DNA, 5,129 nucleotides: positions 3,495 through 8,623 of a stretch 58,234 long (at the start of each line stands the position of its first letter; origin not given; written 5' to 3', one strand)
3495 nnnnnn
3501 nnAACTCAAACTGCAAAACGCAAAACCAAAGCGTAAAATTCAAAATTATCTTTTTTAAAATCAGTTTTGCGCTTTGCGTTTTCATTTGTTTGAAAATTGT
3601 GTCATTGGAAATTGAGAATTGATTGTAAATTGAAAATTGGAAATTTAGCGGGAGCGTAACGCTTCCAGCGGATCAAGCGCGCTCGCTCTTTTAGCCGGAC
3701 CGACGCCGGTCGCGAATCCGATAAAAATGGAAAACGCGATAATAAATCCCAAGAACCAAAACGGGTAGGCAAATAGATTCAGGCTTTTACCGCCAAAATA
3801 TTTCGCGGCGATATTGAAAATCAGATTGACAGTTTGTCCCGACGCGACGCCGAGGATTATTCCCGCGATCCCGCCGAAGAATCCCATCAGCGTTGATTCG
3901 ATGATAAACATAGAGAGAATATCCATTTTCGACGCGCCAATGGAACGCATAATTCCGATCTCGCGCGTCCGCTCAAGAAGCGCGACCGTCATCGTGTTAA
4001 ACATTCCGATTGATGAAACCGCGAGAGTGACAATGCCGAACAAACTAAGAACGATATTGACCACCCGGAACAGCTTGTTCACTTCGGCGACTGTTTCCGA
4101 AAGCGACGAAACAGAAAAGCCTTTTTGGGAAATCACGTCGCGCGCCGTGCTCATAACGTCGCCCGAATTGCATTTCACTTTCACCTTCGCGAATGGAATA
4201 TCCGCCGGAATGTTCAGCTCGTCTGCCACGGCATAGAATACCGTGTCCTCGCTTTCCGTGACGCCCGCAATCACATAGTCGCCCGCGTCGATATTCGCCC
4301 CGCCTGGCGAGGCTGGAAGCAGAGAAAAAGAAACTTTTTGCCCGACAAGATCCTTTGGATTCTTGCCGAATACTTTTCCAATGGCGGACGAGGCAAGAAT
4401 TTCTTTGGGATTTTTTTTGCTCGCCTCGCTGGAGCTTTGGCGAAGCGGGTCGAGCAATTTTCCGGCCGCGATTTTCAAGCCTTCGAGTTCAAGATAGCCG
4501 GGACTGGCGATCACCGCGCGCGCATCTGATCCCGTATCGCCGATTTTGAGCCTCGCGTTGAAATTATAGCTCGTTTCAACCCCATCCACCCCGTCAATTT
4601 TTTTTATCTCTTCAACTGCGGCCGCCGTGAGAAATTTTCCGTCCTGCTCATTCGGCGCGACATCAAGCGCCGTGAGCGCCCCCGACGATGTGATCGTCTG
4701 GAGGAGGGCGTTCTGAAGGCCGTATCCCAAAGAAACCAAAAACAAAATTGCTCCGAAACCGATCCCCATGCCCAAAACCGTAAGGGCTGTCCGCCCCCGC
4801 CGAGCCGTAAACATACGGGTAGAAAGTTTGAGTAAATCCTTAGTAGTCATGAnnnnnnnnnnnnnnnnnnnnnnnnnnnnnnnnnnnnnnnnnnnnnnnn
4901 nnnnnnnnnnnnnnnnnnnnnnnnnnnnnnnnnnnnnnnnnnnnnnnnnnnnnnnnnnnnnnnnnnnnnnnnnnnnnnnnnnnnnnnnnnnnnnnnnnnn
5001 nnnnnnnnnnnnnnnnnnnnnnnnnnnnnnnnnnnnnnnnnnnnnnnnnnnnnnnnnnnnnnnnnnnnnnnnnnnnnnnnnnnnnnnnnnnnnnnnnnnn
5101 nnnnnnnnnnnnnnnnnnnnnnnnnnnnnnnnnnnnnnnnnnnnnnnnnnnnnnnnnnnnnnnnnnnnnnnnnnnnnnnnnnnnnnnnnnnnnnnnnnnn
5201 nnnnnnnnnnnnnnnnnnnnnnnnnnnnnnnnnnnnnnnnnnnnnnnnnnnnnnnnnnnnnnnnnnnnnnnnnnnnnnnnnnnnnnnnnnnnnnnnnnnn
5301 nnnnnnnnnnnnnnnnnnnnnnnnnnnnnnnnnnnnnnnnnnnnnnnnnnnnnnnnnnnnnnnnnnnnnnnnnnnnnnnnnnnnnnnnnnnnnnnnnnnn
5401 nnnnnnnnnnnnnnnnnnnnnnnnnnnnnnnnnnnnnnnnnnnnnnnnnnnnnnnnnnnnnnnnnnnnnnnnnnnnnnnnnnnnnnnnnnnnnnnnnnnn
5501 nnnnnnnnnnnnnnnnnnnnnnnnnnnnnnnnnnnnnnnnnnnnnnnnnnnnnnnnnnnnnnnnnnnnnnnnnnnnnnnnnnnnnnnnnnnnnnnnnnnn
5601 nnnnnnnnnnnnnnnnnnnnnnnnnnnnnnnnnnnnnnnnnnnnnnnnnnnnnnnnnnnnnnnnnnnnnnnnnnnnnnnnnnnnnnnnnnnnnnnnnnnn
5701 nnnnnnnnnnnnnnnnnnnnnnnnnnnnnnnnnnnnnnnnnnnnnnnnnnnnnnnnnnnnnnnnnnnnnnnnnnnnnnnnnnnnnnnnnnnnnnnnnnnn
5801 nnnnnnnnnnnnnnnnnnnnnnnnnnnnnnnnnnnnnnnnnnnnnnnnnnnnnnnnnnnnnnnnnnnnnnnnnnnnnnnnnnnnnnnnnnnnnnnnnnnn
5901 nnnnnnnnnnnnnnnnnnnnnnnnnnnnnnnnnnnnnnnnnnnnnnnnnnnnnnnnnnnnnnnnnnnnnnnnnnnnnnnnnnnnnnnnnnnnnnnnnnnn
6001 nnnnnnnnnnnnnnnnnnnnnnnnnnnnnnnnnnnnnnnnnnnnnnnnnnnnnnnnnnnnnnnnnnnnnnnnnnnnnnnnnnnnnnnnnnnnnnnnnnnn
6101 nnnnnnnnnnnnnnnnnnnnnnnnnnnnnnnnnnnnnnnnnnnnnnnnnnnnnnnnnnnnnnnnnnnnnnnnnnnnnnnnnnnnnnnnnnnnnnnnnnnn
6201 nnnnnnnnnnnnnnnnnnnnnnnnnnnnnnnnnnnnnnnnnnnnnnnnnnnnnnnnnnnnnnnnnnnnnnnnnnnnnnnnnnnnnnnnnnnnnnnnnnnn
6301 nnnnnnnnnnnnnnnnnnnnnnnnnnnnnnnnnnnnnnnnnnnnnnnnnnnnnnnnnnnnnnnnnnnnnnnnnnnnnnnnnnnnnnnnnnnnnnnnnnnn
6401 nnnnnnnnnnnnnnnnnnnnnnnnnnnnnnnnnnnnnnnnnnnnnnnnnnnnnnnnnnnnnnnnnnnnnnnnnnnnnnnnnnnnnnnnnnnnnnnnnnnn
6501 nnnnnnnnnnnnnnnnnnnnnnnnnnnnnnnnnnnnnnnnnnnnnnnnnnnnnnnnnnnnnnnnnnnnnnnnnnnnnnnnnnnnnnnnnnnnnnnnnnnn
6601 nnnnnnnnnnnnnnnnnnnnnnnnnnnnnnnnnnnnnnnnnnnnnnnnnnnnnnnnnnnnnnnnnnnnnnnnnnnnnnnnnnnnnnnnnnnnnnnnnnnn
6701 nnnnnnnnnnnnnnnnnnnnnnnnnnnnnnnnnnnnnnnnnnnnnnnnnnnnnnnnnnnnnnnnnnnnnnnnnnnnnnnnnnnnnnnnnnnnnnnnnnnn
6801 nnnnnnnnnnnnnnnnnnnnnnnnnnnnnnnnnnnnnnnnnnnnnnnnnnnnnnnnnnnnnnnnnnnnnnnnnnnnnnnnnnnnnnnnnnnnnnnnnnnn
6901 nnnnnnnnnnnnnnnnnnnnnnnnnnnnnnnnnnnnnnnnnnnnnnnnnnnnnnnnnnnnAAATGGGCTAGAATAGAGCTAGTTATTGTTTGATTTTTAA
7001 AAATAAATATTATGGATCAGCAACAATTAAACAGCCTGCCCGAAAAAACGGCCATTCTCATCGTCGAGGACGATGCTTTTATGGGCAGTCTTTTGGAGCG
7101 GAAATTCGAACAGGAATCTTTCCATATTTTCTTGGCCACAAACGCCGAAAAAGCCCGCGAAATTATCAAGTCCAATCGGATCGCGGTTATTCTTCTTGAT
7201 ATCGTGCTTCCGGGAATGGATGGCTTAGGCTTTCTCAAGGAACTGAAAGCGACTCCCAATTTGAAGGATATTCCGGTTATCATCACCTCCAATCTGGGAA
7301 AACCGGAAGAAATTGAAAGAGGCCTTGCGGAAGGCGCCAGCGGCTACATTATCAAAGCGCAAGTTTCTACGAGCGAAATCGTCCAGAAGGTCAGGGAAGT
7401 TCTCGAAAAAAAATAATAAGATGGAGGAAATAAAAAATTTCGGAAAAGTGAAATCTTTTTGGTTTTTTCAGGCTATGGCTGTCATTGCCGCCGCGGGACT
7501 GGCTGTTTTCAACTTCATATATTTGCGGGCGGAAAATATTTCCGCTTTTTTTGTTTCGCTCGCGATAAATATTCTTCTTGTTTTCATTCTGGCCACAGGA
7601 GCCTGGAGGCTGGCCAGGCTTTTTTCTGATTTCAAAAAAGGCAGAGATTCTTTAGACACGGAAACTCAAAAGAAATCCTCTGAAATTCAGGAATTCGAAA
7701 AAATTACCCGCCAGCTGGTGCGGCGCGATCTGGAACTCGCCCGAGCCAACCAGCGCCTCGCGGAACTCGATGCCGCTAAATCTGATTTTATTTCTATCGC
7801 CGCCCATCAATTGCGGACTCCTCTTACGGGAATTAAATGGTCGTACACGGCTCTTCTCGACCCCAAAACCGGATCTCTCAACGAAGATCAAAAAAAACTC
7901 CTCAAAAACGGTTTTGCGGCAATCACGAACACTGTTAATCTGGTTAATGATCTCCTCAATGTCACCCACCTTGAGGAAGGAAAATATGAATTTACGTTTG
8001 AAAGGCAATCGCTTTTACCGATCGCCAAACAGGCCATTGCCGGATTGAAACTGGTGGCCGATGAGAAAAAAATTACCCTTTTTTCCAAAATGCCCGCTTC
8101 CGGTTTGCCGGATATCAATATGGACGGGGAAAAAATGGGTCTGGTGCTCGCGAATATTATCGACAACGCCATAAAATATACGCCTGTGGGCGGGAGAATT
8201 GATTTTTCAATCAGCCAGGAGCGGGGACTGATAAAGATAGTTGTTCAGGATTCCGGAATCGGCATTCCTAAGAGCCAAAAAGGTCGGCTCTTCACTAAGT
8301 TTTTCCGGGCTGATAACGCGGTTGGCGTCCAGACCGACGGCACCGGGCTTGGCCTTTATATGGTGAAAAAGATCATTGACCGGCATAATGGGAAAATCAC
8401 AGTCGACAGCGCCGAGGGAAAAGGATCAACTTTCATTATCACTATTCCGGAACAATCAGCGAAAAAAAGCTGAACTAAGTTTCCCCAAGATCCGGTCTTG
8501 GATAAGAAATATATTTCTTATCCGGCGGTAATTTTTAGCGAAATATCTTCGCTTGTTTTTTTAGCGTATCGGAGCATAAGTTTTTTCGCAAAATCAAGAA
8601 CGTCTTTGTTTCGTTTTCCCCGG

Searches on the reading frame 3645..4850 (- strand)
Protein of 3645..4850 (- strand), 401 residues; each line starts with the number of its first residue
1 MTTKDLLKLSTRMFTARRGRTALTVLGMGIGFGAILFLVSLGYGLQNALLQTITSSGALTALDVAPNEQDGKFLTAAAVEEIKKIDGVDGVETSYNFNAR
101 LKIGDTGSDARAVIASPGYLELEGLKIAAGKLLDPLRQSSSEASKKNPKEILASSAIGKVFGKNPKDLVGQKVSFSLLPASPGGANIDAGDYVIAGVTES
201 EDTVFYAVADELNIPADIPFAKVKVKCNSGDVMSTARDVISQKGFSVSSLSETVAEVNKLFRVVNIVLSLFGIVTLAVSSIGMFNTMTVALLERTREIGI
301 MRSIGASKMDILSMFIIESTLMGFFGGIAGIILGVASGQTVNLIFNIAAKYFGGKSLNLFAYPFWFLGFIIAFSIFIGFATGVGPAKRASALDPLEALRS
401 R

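Call 78: search_protein_families(library=pfam, proteins=[window:3645-4850:-], max_evalue=0.00001)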
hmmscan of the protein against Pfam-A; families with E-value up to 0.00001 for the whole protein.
window:3645-4850:- (401 aa): 2 families
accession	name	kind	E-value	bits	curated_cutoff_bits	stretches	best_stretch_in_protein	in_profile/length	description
PF02687.27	FtsX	-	9.5e-19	68.1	25.5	1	270-393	2-119/120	FtsX-like permease C-terminal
PF12704.14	MacB_PCD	-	8.4e-16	59.3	27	1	21-241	1-205/207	MacB-like periplasmic core domain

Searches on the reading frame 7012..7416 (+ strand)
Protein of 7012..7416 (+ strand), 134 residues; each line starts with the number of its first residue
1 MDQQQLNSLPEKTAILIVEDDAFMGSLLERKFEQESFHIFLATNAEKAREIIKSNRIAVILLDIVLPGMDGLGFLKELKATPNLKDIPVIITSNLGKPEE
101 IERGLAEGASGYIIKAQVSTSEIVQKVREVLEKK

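Call 49: search_protein_families(library=pfam, proteins=[window:7012-7416:+], max_evalue=0.001)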
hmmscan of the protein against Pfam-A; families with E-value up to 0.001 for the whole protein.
window:7012-7416:+ (134 aa): 2 families
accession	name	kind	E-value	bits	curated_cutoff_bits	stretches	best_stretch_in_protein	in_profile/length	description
PF00072.30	Response_reg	-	3e-22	79.3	30.2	1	15-127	1-110/111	Response regulator receiver domain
PF03709.21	OKR_DC_1_N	-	7.8e-05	23.3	29.3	1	28-129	9-106/111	Orn/Lys/Arg decarboxylase, N-terminal domain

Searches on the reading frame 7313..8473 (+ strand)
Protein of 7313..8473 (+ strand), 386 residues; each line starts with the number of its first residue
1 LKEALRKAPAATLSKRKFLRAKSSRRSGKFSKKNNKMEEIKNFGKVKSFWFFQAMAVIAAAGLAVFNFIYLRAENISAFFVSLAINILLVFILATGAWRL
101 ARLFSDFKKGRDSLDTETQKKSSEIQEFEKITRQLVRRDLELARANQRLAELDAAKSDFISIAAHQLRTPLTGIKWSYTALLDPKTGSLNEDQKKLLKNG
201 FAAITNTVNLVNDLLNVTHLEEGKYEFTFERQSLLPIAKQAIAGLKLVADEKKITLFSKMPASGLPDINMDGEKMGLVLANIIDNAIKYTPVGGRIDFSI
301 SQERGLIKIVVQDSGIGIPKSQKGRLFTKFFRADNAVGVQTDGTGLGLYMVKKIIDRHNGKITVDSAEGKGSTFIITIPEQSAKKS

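Call 49: search_protein_families(library=pfam, proteins=[window:7313-8473:+], max_evalue=0.001)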
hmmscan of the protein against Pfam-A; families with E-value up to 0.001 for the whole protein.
window:7313-8473:+ (386 aa): 3 families
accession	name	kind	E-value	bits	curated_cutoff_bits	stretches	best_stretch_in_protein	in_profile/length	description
PF02518.31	HATPase_c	-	2.8e-28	99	26.4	1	271-381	2-110/111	Histidine kinase-, DNA gyrase B-, and HSP90-like ATPase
PF00512.31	HisKA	-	7.4e-12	45.6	26.9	1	155-223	1-66/66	His Kinase A (phospho-acceptor) domain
PF13581.12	HATPase_c_2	-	0.00044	20.7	27.4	1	279-363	40-113/127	Histidine kinase-like ATPase domain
